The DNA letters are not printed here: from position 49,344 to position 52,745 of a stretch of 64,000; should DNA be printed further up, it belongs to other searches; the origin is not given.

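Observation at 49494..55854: Fe-S/flavin oxidoreductase operon inserted into the RNA-polymerase/ribosomal supraoperon directly after nusA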

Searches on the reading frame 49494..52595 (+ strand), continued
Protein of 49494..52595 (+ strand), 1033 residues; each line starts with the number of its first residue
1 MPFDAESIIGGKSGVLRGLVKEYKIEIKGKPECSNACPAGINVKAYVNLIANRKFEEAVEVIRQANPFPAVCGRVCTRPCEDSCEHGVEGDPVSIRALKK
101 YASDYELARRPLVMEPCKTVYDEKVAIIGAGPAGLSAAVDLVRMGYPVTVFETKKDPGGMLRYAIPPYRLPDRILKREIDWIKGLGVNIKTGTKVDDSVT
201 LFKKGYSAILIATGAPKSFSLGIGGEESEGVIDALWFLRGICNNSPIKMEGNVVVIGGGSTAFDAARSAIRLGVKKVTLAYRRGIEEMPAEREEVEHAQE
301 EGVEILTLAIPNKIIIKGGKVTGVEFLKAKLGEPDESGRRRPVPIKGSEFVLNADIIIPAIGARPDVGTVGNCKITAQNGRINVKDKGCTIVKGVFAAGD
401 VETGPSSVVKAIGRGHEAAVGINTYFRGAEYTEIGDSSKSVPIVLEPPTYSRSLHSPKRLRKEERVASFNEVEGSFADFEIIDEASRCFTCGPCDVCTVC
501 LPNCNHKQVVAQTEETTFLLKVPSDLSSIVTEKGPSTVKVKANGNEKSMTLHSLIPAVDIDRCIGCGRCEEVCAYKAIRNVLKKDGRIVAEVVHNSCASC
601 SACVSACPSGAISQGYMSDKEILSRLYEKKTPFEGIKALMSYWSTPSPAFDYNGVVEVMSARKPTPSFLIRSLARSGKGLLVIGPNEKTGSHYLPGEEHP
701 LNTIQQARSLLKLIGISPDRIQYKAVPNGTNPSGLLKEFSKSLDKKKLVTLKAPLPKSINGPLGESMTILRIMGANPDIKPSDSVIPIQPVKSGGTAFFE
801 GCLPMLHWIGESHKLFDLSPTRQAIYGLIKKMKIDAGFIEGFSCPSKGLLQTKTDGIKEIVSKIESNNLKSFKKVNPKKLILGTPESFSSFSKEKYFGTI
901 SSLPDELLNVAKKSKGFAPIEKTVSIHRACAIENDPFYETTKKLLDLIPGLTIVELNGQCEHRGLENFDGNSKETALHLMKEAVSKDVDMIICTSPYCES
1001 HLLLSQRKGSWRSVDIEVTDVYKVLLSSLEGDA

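Call 16: find_encoding_contigs(protein=P0071, flank=10000, max_places=2)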
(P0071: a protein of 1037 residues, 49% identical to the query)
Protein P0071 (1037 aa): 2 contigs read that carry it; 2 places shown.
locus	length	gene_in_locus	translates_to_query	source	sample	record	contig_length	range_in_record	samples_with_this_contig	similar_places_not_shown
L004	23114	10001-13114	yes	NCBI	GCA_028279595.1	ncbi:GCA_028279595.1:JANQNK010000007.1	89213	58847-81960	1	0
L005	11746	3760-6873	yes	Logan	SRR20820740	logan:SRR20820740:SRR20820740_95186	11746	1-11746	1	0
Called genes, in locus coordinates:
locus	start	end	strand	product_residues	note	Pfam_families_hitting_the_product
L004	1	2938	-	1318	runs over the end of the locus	-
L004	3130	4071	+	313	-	PF00005:ABC_tran, PF13304:AAA_21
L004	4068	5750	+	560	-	PF12679:ABC2_membrane_2, PF10633:NPCBM_assoc (faint)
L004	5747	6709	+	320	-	PF00005:ABC_tran, PF13304:AAA_21 (faint)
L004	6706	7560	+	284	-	PF12679:ABC2_membrane_2 (faint), PF12730:ABC2_membrane_4, PF10920:DUF2705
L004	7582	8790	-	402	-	PF22023:Pus10_THUMP_arc, PF21238:Pus10_C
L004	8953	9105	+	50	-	-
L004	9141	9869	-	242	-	-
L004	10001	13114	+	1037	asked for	PF14691:Fer4_20, PF07992:Pyr_redox_2, PF13450:NAD_binding_8 (weak), PF00037:Fer4 (weak), PF12837:Fer4_6 (weak), PF12838:Fer4_7, PF13187:Fer4_9 (weak), PF14697:Fer4_21, +8 more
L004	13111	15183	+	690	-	PF13510:Fer2_4, PF00070:Pyr_redox (faint), PF01494:FAD_binding_3 (weak), PF01946:Thi4 (faint), PF03486:HI0933_like (faint), PF07992:Pyr_redox_2, PF12831:FAD_oxidored (faint), PF04324:Fer2_BFD, +1 more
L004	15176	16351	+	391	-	PF00890:FAD_binding_2 (faint), PF01266:DAO, PF01494:FAD_binding_3 (faint), PF07992:Pyr_redox_2 (faint)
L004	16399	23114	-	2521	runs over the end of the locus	PF13620:CarboxypepD_reg, PF13715:CarbopepD_reg_2 (weak), PF13517:FG-GAP_3, PF13620:CarboxypepD_reg (weak), PF13517:FG-GAP_3, PF13570:Beta-prop_ACSF4 (weak), PF25292:Beta-prop_CGLA, PF07705:CARDB, +3 more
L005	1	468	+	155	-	?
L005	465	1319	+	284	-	PF12679:ABC2_membrane_2 (faint), PF12730:ABC2_membrane_4, PF10920:DUF2705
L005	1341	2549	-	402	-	PF22023:Pus10_THUMP_arc, PF21238:Pus10_C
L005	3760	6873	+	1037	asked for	PF14691:Fer4_20, PF07992:Pyr_redox_2, PF13450:NAD_binding_8 (weak), PF00037:Fer4 (weak), PF12837:Fer4_6 (weak), PF12838:Fer4_7, PF13187:Fer4_9 (weak), PF14697:Fer4_21, +8 more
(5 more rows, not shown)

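Call 17: find_encoding_contigs(protein=P0078, flank=10000, max_places=2)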
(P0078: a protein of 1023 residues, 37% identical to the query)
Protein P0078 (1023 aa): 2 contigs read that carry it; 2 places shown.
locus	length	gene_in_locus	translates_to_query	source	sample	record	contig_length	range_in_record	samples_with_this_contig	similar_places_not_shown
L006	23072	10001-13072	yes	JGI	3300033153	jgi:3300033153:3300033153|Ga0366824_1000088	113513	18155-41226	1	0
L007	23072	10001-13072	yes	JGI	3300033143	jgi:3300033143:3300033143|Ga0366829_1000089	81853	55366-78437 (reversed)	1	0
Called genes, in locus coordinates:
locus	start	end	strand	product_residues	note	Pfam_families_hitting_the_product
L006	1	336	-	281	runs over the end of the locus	-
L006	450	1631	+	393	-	PF00266:Aminotran_5, PF01212:Beta_elim_lyase (weak)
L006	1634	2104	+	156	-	PF01592:NifU_N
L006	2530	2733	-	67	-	-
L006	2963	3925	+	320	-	PF00890:FAD_binding_2 (faint), PF01266:DAO (faint), PF07992:Pyr_redox_2, PF12831:FAD_oxidored (weak), PF13738:Pyr_redox_3, PF00070:Pyr_redox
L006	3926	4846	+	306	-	-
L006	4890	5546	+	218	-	PF01969:Ni_insertion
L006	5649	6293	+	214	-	PF01325:Fe_dep_repress, PF02742:Fe_dep_repr_C, PF04023:FeoA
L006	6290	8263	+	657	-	PF01926:MMR_HSR1, PF02421:FeoB_N, PF17910:FeoB_Cyto, PF07670:Gate, PF07664:FeoB_C, PF07670:Gate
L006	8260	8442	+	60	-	-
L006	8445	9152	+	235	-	PF02742:Fe_dep_repr_C, PF04023:FeoA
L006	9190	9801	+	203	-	PF00753:Lactamase_B, PF12706:Lactamase_B_2 (weak), PF00753:Lactamase_B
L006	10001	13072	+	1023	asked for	PF14691:Fer4_20, PF07992:Pyr_redox_2, PF13450:NAD_binding_8 (weak), PF12838:Fer4_7, PF14697:Fer4_21, PF00037:Fer4 (weak), PF02662:FlpD, PF02754:CCG (weak), +5 more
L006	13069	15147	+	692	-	PF13510:Fer2_4, PF00890:FAD_binding_2 (weak), PF01266:DAO (weak), PF01494:FAD_binding_3, PF01946:Thi4 (weak), PF07992:Pyr_redox_2, PF12831:FAD_oxidored, PF04324:Fer2_BFD, +5 more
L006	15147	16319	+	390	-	PF01266:DAO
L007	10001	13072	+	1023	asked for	PF14691:Fer4_20, PF07992:Pyr_redox_2, PF13450:NAD_binding_8 (weak), PF12838:Fer4_7, PF14697:Fer4_21, PF00037:Fer4 (weak), PF02662:FlpD, PF02754:CCG (weak), +5 more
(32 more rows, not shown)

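Call 18: find_encoding_contigs(protein=P0053, flank=10000, max_places=2)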
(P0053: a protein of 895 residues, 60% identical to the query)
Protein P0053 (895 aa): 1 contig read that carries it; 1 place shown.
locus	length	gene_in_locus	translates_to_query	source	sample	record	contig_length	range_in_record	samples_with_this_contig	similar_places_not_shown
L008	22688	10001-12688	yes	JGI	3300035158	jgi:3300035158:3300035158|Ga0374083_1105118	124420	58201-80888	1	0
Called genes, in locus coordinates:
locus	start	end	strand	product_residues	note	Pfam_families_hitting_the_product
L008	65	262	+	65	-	PF18929:DUF5678 (weak)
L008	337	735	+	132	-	PF13650:Asp_protease_2, PF13975:gag-asp_proteas (weak)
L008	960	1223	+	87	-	PF01191:RNA_pol_Rpb5_C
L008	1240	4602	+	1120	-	PF04563:RNA_pol_Rpb2_1, PF04561:RNA_pol_Rpb2_2, PF04565:RNA_pol_Rpb2_3, PF04566:RNA_pol_Rpb2_4, PF04567:RNA_pol_Rpb2_5, PF00562:RNA_pol_Rpb2_6, PF04560:RNA_pol_Rpb2_7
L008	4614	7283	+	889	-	PF04997:RNA_pol_Rpb1_1, PF00623:RNA_pol_Rpb1_2, PF04983:RNA_pol_Rpb1_3, PF05000:RNA_pol_Rpb1_4, PF04998:RNA_pol_Rpb1_5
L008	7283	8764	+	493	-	PF04998:RNA_pol_Rpb1_5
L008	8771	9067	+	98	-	PF01248:Ribosomal_L7Ae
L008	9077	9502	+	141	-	PF07650:KH_2 (weak), PF13083:KH_KhpA-B (faint), PF00013:KH_1 (faint), PF26594:KH_NusA_2nd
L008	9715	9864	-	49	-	-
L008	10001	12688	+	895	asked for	PF07992:Pyr_redox_2, PF13484:Fer4_16 (faint), PF00037:Fer4 (faint), PF12837:Fer4_6 (weak), PF14697:Fer4_21, PF12838:Fer4_7 (weak), PF13187:Fer4_9 (weak)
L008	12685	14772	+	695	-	PF13510:Fer2_4, PF00070:Pyr_redox (faint), PF00890:FAD_binding_2 (faint), PF01494:FAD_binding_3 (faint), PF01946:Thi4 (faint), PF03486:HI0933_like (faint), PF07992:Pyr_redox_2, PF04324:Fer2_BFD, +2 more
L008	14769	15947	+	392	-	PF01266:DAO, PF01946:Thi4 (weak)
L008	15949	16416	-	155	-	-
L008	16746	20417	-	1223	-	PF13620:CarboxypepD_reg (faint), PF17789:MG4 (faint), PF02369:Big_1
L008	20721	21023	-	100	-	PF02680:DUF211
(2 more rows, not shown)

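Call 21: search_solved_structures(query=window:49494-52592:+, max_evalue=0.0001)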
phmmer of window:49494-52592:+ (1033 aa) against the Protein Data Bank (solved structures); distinct sequences matched with E-value up to 0.0001: 36.
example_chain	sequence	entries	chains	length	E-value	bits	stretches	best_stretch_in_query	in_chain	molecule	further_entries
9bov_A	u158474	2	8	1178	6.9e-110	371.7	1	19-496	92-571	Molybdopterin oxidoreductase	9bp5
9n5u_A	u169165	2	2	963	6e-97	328.8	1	32-429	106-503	NfnA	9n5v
8oh5_C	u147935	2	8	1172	4.9e-93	315.9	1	30-624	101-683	Formate dehydrogenase-O, major subunit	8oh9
4ylf_B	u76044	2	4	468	2.3e-87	297.1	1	32-428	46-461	Dihydropyrimidine dehydrogenase subunit A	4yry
5jca_L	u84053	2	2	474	1.2e-78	268.2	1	32-426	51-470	NADH-dependent Ferredoxin:NADP Oxidoreductase (NfnI) subunit alpha | NADH-dependent Ferredoxin:NADP Oxidoreductase subunit alpha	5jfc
5vj7_A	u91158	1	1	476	1.5e-69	238.1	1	32-426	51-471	Oxidoreductase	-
2vdc_G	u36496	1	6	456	7.7e-59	202.7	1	29-428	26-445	GLUTAMATE SYNTHASE [NADPH] SMALL CHAIN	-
6s6s_G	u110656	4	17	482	3e-58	200.7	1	29-428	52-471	Glutamate synthase [NADPH] small chain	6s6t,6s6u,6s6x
1gt8_A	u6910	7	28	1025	5e-54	186.8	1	29-443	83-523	DIHYDROPYRIMIDINE DEHYDROGENASE | Dihydropyrimidine dehydrogenase [NADP(+)]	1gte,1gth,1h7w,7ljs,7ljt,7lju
7m31_A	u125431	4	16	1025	5e-54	186.8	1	29-443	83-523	Dihydropyrimidine dehydrogenase [NADP(+)]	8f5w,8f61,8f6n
1h7x_A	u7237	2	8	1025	5e-54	186.8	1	29-443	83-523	DIHYDROPYRIMIDINE DEHYDROGENASE | Dihydropyrimidine dehydrogenase [NADP(+)]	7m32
7mfm_I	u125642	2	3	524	1e-37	132.7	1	35-430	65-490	Glutamate synthase (NADPH) small chain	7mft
5odc_A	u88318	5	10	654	1.6e-13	52.7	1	548-621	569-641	Heterodisulfide reductase, subunit A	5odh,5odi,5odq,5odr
9sfi_A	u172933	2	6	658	6.7e-12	47.3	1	523-624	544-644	CoB--CoM heterodisulfide reductase iron-sulfur subunit A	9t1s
8rvu_a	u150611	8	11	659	3.4e-10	41.6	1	524-626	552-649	H(2):CoB-CoM heterodisulfide,ferredoxin reductase subunit A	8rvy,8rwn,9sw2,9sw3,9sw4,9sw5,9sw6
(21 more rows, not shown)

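Call 83: list_cluster_members(proteins=[window:49494-52592:+, window:52595-54676:+, window:54676-55851:+])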
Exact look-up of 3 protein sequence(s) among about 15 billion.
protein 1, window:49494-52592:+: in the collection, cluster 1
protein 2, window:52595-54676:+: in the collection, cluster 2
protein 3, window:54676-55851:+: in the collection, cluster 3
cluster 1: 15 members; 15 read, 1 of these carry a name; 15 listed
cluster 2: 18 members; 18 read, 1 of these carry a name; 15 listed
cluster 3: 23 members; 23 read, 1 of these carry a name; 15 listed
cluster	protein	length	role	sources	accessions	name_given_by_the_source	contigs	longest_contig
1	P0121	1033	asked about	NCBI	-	-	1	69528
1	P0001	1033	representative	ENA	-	-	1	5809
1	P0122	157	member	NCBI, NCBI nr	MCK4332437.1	MAG: hypothetical protein KAV40_02535, partial [Thermoplasmatales archaeon] | hypothetical protein [Thermoplasmatales archaeon]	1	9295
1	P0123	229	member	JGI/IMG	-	-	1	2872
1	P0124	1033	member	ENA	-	-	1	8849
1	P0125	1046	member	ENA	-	-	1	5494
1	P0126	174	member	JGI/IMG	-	-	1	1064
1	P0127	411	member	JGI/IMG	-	-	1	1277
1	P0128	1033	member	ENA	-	-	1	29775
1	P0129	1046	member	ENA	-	-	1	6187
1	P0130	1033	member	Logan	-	-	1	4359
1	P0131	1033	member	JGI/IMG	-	-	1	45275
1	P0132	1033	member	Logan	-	-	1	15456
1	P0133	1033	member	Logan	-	-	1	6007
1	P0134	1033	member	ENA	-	-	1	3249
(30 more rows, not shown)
